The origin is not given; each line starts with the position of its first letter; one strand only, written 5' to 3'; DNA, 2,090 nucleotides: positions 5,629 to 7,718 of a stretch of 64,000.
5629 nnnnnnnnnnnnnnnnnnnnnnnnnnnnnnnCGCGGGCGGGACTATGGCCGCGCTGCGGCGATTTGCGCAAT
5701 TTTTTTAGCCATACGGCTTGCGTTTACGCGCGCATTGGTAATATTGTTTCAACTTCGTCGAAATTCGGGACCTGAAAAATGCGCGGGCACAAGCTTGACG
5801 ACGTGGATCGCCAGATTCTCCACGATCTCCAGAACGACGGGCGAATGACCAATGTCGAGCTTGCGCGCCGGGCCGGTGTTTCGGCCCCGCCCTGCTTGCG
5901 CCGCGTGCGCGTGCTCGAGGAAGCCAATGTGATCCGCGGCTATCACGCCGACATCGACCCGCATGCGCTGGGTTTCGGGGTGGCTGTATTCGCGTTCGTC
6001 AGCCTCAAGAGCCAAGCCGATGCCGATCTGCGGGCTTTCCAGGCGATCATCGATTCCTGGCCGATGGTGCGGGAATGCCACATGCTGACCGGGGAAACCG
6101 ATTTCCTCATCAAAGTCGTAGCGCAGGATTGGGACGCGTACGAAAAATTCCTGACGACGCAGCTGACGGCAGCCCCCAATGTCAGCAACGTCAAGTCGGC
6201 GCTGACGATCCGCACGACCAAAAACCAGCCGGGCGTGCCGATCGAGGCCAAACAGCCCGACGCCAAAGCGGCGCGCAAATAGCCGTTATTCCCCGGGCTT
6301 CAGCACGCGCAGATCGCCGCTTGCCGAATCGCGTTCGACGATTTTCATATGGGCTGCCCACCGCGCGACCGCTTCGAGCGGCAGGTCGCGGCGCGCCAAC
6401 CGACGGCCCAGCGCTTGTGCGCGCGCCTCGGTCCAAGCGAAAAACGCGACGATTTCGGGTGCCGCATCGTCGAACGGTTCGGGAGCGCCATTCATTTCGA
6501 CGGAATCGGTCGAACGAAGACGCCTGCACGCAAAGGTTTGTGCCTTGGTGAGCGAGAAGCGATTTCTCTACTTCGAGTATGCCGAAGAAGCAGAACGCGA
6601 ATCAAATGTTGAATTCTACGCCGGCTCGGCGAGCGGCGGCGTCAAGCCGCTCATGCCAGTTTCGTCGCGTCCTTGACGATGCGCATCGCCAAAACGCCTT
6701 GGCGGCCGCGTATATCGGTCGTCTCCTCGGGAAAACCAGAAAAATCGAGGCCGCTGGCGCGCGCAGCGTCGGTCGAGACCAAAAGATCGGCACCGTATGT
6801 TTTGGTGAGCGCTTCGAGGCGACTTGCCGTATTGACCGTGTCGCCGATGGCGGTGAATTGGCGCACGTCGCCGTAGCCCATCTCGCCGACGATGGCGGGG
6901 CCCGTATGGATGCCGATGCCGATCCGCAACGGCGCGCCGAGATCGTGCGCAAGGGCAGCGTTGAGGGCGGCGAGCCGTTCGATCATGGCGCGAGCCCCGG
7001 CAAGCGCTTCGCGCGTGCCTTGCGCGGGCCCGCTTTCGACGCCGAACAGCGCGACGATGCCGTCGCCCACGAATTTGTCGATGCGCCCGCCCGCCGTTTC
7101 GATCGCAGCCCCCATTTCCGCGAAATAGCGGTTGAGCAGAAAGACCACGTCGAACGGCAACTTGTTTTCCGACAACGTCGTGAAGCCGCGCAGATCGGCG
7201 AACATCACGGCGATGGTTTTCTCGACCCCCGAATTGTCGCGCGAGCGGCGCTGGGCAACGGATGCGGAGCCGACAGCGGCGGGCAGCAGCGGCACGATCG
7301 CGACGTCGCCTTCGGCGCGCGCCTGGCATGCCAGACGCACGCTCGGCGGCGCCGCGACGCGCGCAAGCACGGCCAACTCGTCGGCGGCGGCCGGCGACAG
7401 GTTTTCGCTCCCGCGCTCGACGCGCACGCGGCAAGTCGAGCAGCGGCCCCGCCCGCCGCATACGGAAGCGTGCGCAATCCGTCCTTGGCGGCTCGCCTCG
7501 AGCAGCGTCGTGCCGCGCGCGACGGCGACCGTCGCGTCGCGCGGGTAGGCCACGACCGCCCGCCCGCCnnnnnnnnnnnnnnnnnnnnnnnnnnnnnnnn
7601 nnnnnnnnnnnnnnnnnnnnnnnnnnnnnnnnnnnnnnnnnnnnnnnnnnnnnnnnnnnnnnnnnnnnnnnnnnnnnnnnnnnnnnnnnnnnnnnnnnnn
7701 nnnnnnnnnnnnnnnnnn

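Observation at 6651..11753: ftsE-ftsX-gmhB-DUF218-plsC operon that ends, by ATGA overlaps, in a nucleotide cyclase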

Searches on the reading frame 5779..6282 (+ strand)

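Call 4: search_protein_families(library=pfam, proteins=[window:5779-6282:+], max_evalue=0.01)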
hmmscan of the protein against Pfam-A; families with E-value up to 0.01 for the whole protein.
window:5779-6282:+ (167 aa): 5 families
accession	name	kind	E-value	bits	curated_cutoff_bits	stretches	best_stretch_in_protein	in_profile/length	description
PF01037.27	AsnC_trans_reg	-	9.8e-18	64.3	25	1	74-146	3-73/73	Lrp/AsnC ligand binding domain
PF13404.12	HTH_AsnC-type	-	4.6e-16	58.8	27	1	6-47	1-42/42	AsnC-type helix-turn-helix domain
PF13412.12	HTH_24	-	1e-15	57.5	21.9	1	6-53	1-48/48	Winged helix-turn-helix DNA-binding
PF12840.13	HTH_20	-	0.00013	22.3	27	1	7-53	3-49/51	Helix-turn-helix domain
PF01047.28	MarR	-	0.0059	16.9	24.6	0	13-53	8-48/59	MarR family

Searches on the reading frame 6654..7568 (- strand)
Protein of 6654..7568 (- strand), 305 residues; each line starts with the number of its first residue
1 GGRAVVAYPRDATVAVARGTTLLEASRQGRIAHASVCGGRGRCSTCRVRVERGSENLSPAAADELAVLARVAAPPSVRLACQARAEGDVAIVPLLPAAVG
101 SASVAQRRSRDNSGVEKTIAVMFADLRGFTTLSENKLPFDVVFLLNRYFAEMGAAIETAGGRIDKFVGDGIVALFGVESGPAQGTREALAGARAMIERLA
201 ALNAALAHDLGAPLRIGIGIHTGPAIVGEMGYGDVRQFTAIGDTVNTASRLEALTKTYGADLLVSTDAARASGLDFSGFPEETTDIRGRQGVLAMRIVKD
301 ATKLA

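Call 27: search_solved_structures(query=window:6654-7568:-, max_evalue=0.00001, show_alignments=1)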
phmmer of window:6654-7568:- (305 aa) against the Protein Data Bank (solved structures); distinct sequences matched with E-value up to 0.00001: 36.
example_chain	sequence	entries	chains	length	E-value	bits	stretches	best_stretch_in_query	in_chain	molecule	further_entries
2w01_A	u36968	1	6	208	2.4e-23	86.4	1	114-273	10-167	ADENYLATE CYCLASE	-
6fht_A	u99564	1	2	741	7.9e-23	84.7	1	114-273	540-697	Bacteriophytochrome,Adenylate cyclase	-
1wc0_A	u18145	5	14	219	1.3e-22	84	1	117-257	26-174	ADENYLATE CYCLASE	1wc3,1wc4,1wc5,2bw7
1wc1_A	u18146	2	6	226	1.6e-22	83.7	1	117-257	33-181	ADENYLATE CYCLASE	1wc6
3r5g_A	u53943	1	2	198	1.8e-19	73.7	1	117-265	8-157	CyaB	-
5mbg_A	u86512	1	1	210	1e-17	67.9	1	120-302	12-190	Beta subunit of photoactivated adenylyl cyclase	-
5x4t_A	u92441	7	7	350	3.6e-17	66.1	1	115-273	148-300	Photoactivated adenylyl cyclase | Family 3 adenylate cyclase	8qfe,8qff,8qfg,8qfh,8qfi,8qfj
9f1z_A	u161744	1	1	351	3.7e-17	66.1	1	115-273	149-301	Family 3 adenylate cyclase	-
5x4u_A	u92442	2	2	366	4e-17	66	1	115-273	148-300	Photoactivated adenylyl cyclase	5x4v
5mbk_A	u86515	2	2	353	4.1e-17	65.9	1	117-301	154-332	Beta subunit of photoactivated adenylyl cyclase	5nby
5m27_A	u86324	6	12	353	4.1e-17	65.9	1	117-301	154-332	Beta subunit of photoactivated adenylyl cyclase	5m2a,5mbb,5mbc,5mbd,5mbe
5mbj_A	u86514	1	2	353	4.1e-17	65.9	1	117-301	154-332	Beta subunit of photoactivated adenylyl cyclase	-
4yus_A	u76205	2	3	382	4.4e-17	65.8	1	115-273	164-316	Family 3 adenylate cyclase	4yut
9f1w_A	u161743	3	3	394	4.7e-17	65.7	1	115-273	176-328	Family 3 adenylate cyclase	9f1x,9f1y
5mbh_A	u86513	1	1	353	5.6e-17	65.5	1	117-301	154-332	Beta subunit of photoactivated adenylyl cyclase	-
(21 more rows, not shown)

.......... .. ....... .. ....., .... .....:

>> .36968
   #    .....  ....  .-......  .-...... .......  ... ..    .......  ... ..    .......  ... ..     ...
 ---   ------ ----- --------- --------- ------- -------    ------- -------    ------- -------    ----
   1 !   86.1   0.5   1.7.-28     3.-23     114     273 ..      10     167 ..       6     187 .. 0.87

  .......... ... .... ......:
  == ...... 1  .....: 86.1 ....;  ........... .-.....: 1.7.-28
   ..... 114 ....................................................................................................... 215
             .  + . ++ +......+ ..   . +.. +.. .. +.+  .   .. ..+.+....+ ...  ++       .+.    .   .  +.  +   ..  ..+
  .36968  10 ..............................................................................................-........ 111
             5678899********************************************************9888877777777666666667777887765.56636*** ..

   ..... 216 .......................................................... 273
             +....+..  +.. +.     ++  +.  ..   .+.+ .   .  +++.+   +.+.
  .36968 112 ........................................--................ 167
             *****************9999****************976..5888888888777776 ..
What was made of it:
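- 6798..7220 (-): Cyclase residues 367-507: class III catalytic domain. Metal-binding D375 and D419, substrate-pair K415 and T489, and N496 and R500. Best solved relatives are class III cyclases 2w01 and 1wc0; 2w01 has Glu and Gly where this protein has Lys and Thr (call 27).
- On CyaC-type (diheme-B anchor / 2Fe-2S / class IIIb) adenylate cyclase: Compared with 2w01 in call 27.
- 2w01 has Glu and Gly at those two substrate positions (call 27).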
